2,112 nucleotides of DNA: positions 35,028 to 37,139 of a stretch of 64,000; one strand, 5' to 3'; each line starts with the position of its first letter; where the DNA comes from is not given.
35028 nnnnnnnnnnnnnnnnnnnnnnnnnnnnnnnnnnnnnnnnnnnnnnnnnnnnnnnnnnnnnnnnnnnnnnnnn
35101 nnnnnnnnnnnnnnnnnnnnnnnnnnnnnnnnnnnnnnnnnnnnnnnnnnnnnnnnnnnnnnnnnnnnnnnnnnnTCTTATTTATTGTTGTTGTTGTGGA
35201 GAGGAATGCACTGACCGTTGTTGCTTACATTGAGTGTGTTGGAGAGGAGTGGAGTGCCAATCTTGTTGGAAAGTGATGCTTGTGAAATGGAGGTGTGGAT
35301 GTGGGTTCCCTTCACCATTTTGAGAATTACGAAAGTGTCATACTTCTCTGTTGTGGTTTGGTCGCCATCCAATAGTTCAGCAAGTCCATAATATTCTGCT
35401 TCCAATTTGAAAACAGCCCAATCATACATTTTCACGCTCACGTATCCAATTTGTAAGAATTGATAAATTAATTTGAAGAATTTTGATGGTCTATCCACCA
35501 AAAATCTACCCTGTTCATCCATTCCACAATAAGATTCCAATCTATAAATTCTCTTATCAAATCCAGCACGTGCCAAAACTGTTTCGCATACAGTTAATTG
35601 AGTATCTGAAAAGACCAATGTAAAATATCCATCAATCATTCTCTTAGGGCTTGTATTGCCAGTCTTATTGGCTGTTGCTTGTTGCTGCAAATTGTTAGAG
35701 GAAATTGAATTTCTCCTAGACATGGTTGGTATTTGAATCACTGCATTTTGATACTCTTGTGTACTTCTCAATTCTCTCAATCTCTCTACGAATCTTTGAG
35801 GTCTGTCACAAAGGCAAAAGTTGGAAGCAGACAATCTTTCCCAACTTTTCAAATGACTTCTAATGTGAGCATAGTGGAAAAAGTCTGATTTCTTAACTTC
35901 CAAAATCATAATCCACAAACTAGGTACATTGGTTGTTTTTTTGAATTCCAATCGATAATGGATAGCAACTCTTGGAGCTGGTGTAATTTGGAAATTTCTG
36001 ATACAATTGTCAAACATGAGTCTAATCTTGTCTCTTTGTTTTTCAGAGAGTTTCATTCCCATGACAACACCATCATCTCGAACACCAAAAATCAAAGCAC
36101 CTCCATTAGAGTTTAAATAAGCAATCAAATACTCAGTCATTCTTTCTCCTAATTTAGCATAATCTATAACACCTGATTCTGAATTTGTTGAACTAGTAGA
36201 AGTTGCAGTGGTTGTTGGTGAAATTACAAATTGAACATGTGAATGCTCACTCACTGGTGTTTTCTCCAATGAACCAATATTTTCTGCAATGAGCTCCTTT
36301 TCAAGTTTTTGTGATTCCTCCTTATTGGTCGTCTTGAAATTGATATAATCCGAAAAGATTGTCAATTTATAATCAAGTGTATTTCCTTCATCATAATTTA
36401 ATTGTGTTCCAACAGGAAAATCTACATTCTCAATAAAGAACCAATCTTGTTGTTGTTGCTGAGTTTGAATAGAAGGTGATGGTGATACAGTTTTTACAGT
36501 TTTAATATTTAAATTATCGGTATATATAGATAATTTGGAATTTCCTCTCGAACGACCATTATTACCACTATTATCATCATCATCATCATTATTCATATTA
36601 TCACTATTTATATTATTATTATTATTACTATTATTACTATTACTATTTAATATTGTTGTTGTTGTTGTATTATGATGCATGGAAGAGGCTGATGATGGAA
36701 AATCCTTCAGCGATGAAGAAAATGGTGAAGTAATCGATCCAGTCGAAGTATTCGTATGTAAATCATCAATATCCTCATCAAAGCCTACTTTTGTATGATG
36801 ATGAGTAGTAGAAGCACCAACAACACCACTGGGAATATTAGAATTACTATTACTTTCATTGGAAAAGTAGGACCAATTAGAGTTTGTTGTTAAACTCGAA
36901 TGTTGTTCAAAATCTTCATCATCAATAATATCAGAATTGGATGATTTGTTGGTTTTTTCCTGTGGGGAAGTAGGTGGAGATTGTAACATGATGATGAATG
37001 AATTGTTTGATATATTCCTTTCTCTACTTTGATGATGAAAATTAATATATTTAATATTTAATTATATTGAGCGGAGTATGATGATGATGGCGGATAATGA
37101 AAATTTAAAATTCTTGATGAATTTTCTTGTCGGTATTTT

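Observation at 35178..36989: Fusion of an AlbA_2 (Schlafen-like) domain with a BTB/T1 (KCTD-type) oligomerisation domain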

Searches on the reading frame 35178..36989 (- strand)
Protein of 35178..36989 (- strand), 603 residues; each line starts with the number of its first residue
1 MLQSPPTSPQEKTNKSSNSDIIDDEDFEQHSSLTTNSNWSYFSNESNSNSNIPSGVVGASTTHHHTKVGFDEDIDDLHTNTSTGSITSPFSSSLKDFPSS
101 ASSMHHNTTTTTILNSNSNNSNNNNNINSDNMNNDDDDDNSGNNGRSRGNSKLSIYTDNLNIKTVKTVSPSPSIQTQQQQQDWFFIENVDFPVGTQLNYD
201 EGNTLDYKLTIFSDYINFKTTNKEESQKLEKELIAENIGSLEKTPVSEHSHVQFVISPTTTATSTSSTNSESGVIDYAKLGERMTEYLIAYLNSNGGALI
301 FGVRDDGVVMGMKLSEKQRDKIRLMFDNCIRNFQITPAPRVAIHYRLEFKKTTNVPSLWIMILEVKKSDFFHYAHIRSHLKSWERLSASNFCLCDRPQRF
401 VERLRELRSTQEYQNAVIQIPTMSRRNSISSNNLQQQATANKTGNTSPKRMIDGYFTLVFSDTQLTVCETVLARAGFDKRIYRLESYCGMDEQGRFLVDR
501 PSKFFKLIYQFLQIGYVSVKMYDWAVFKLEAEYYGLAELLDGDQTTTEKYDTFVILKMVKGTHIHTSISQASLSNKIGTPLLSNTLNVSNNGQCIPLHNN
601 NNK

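Call 3: search_protein_families(library=pfam, proteins=[window:35178-36989:-], max_evalue=10)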
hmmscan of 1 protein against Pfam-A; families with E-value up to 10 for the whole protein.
window:35178-36989:- (603 aa): 3 families
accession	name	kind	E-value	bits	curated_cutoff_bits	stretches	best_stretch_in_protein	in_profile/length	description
PF04326.19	SLFN_AlbA_2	-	7.6e-10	39.8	25.3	1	282-372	19-97/118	Schlafen, AlbA_2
PF02214.28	BTB_2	-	1.6e-05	25.6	21.4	1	489-539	37-89/94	BTB/POZ domain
PF19004.6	DUF5733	-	0.11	13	27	1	182-255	14-83/115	Family of unknown function (DUF5733)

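Call 4: search_solved_structures(query=window:35178-36989:-, max_evalue=10, show_alignments=3)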
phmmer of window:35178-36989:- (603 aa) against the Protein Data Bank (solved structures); distinct sequences matched with E-value up to 10: 27.
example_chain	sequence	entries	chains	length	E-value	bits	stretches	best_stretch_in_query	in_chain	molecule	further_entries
5yd0_A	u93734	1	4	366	0.025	16.2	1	284-333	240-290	Schlafen 8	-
8i79_F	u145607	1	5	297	0.031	15.9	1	485-541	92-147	BTB/POZ domain-containing protein KCTD7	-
3mx9_A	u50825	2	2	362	0.037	15.6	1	175-254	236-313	Protein scV3V2(G19S) | scV3V2(G19S)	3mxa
7cux_A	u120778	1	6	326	0.085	14.4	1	281-363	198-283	Schlafen family member 5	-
7q3z_B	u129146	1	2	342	0.093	14.3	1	281-362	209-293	Schlafen family member 5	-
6rr9_A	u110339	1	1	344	0.095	14.3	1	281-362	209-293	Schlafen family member 5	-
5a6r_A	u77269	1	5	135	0.11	14.1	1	459-540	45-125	BTB/POZ DOMAIN-CONTAINING PROTEIN KCTD17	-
3mxb_B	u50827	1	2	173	0.12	14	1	175-254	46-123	V2(K7E-G19S)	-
2xe0_B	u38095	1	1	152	0.13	13.8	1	175-250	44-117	I-CREI V2V3 VARIANT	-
7lrc_A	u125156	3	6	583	0.15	13.6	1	279-336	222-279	Schlafen family member 12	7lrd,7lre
7eg0_B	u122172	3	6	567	0.2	13.2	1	279-335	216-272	Schlafen family member 12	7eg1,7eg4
8ga8_J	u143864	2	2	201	0.3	12.6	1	107-158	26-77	Transcriptional regulatory protein SAP30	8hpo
5bxh_A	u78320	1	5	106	0.44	12.1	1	456-541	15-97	BTB/POZ domain-containing protein KCTD9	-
7ppj_A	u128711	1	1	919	0.52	11.8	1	281-359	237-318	Schlafen family member 5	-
6ocp_A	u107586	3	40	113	0.71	11.4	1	488-540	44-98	BTB/POZ domain-containing protein KCTD16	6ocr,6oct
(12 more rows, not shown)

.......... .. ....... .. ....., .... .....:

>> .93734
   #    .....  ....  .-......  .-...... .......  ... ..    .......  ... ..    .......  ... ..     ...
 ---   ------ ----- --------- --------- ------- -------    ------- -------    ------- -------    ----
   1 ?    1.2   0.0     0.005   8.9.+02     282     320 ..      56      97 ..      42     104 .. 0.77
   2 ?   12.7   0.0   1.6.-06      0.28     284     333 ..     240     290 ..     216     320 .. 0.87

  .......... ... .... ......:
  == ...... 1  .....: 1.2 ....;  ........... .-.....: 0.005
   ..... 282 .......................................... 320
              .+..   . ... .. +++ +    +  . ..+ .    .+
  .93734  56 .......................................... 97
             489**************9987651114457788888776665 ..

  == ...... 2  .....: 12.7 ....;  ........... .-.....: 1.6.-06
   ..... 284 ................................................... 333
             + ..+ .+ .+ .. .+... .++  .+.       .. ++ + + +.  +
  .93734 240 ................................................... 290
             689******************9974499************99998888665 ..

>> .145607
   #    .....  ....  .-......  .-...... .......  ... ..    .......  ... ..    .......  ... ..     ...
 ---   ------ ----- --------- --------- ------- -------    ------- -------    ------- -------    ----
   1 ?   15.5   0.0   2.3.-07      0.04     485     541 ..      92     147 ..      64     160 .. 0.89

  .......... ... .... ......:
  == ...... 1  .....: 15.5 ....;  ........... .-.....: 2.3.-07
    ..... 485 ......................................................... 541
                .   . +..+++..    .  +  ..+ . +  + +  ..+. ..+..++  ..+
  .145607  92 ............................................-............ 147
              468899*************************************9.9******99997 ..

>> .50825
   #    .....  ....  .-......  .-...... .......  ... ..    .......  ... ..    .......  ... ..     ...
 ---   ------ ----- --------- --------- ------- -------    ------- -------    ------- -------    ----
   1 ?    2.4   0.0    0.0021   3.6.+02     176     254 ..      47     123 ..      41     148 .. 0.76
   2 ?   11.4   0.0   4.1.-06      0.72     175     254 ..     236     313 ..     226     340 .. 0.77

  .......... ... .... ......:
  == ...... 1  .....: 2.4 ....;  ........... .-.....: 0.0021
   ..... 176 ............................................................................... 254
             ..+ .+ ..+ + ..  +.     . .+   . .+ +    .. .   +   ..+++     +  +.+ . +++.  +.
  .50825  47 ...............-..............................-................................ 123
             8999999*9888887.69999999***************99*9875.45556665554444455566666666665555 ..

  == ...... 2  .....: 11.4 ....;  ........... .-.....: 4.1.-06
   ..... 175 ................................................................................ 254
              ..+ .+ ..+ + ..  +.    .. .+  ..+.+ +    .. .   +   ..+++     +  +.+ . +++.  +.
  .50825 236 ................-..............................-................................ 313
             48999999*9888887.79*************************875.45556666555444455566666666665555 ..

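Call 6: find_homologous_proteins(query=window:35178-36989:-)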
Query window:35178-36989:- (603 aa): 4 proteins with E <= 0.001 among 8000 candidates.
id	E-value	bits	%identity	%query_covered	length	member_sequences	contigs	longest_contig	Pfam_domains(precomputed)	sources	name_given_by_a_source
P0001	3.6e-192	658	69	69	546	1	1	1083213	PF02214.29,PF04326.20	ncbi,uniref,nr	ncbi:hypothetical protein C9374_003841 [Naegleria lovaniensis]|uniref:Schlafen AlbA-2 domain-contain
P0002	2.3e-182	625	67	74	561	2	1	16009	PF02214.29,PF04326.20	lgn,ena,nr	nr:unnamed protein product [Naegleria fowleri]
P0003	1.7e-124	434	52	63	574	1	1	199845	PF04326.20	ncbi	ncbi:hypothetical protein ABK040_007401 [Willaertia magna]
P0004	1.1e-71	260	41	62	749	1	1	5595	PF04326.20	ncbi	-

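Call 8: search_protein_families(library=pfam, proteins=[P0001, P0002, P0003, P0004], max_evalue=1)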
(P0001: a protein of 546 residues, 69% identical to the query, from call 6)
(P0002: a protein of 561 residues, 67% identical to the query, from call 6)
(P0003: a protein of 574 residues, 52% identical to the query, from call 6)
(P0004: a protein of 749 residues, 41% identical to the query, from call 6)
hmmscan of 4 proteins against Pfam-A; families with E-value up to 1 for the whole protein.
P0001 (546 aa): 2 families
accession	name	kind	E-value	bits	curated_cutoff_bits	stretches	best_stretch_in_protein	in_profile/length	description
PF04326.19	SLFN_AlbA_2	-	4.4e-11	43.8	25.3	1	230-320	20-99/118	Schlafen, AlbA_2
PF02214.28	BTB_2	-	1.9e-05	25.4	21.4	1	437-487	37-89/94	BTB/POZ domain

P0002 (561 aa): 4 families
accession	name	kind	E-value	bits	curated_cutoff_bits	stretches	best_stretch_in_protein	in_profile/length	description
PF04326.19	SLFN_AlbA_2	-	7.8e-12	46.2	25.3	1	239-334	19-99/118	Schlafen, AlbA_2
PF02214.28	BTB_2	-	2.2e-05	25.2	21.4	1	451-502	37-90/94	BTB/POZ domain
PF04566.18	RNA_pol_Rpb2_4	-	0.19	12.3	28.7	1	351-382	8-39/62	RNA polymerase Rpb2, domain 4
PF00799.26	Gemini_AL1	-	0.42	11.1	24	1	500-547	54-100/113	Geminivirus Rep catalytic domain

P0003 (574 aa): 2 families
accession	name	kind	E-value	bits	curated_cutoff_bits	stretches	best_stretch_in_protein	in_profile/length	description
PF04326.19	SLFN_AlbA_2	-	2.4e-12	47.9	25.3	1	260-366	19-112/118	Schlafen, AlbA_2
PF02214.28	BTB_2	-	0.00029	21.5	21.4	1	500-552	35-89/94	BTB/POZ domain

P0004 (749 aa): 3 families
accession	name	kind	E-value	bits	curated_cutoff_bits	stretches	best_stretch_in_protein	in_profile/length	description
PF04326.19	SLFN_AlbA_2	-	1.9e-09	38.5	25.3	1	426-550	20-114/118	Schlafen, AlbA_2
PF02214.28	BTB_2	-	7.6e-05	23.4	21.4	1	619-685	22-94/94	BTB/POZ domain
PF05450.20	Nicastrin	-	0.96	9.4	25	0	18-118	104-199/218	Nicastrin large lobe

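Call 24: find_encoding_contigs(protein=P0004, flank=3000, max_places=3)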
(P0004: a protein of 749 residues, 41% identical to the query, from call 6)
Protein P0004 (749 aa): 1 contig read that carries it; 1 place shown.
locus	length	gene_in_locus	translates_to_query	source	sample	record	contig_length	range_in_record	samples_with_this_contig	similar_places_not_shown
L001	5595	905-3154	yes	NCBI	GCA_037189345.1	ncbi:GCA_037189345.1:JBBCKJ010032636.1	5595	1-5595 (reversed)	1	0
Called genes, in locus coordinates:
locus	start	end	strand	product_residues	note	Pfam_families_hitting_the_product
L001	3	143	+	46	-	?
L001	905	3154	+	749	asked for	PF04326:SLFN_AlbA_2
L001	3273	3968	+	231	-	-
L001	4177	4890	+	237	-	-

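Call 49: find_encoding_contigs(protein=P0001, flank=6000, max_places=2)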
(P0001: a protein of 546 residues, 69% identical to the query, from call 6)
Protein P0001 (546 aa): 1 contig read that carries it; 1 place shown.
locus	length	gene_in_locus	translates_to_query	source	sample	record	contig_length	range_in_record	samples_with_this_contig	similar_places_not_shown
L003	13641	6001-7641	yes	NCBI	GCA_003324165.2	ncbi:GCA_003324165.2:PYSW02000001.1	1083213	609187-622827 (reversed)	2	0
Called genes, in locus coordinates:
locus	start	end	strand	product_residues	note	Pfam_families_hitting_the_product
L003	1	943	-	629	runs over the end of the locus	-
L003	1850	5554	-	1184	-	PF16209:PhoLip_ATPase_N, PF00122:E1-E2_ATPase (weak), PF00702:Hydrolase (faint), PF13246:Cation_ATPase, PF16212:PhoLip_ATPase_C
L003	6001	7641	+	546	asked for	PF04326:SLFN_AlbA_2, PF02214:BTB_2 (faint)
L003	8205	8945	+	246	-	-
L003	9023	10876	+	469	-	PF01553:Acyltransferase, PF13475:DUF4116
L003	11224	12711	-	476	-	PF00085:Thioredoxin, PF00578:AhpC-TSA (faint), PF04756:OST3_OST6 (faint), PF08534:Redoxin (faint), PF13899:Thioredoxin_7 (faint), PF14595:Thioredoxin_9 (faint), PF00085:Thioredoxin, PF13098:Thioredoxin_2 (weak), +2 more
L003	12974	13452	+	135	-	PF02822:Antistasin (weak)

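Call 50: find_encoding_contigs(protein=P0003, flank=6000, max_places=2)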
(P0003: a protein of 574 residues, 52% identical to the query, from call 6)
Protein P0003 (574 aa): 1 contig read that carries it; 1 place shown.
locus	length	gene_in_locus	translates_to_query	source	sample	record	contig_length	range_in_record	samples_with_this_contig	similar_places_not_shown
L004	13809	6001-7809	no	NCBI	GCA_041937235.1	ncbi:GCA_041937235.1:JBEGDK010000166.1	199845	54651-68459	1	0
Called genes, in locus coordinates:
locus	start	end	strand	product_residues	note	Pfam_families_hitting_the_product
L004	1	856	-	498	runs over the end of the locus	PF00067:p450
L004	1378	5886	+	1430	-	PF02254:TrkA_N (faint), PF07885:Ion_trans_2, PF22614:Slo-like_RCK, PF03493:BK_channel_a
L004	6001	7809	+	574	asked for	PF04326:SLFN_AlbA_2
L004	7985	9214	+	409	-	PF01380:SIS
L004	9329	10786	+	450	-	PF12799:LRR_4 (faint), PF23598:LRR_14 (weak)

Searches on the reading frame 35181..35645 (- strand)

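Call 25: search_protein_families(library=pfam, proteins=[window:35181-35645:-], max_evalue=1)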
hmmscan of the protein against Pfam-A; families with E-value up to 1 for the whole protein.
seq(155 aa): 1 family
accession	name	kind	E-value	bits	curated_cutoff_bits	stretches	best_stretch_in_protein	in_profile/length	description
PF02214.28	BTB_2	-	3e-06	27.9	21.4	1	40-91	36-89/94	BTB/POZ domain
